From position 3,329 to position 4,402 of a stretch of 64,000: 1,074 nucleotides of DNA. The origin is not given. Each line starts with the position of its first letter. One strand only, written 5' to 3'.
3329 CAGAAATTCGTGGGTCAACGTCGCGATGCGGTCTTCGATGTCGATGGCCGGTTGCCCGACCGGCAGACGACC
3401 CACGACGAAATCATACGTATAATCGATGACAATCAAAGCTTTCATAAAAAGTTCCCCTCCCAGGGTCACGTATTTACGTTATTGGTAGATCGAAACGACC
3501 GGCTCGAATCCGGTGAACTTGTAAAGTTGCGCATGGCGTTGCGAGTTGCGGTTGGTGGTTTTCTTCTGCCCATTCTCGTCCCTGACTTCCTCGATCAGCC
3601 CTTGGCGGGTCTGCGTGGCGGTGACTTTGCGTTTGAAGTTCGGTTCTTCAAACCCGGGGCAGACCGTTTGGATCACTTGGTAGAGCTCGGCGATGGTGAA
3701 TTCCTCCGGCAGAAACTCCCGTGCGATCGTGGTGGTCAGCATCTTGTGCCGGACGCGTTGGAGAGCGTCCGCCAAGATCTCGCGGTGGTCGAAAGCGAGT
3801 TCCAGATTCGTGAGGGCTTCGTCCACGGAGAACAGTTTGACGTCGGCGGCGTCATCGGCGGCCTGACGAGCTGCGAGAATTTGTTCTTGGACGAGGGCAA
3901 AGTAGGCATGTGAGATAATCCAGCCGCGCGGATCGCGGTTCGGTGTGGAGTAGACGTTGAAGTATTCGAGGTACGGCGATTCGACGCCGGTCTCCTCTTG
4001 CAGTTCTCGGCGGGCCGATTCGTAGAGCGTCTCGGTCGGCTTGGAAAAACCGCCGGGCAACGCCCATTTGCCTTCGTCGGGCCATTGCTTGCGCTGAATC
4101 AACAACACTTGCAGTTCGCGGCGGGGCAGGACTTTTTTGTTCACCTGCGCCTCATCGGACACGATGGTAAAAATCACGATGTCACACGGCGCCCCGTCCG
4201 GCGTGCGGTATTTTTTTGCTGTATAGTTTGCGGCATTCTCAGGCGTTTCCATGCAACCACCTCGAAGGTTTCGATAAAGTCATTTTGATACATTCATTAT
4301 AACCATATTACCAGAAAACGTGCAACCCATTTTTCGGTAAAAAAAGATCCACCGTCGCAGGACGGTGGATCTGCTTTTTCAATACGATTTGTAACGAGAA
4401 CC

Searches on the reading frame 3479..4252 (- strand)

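Call 72: search_protein_families(library=pfam, proteins=[window:3479-4252:-], max_evalue=0.001)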
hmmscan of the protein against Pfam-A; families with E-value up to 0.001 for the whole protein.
window:3479-4252:- (257 aa): 3 families
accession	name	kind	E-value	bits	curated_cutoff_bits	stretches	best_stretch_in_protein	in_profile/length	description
PF00293.34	NUDIX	-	4.3e-20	72.5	21.1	1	46-162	14-133/134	NUDIX domain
PF21906.2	NrtR_WHD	-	4.4e-07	30.4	27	1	179-246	3-61/61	NrtR DNA-binding winged helix domain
PF19368.5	AraR_C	-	0.00075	20.1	23.8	0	175-247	3-67/82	AraR C-terminal winged HTH domain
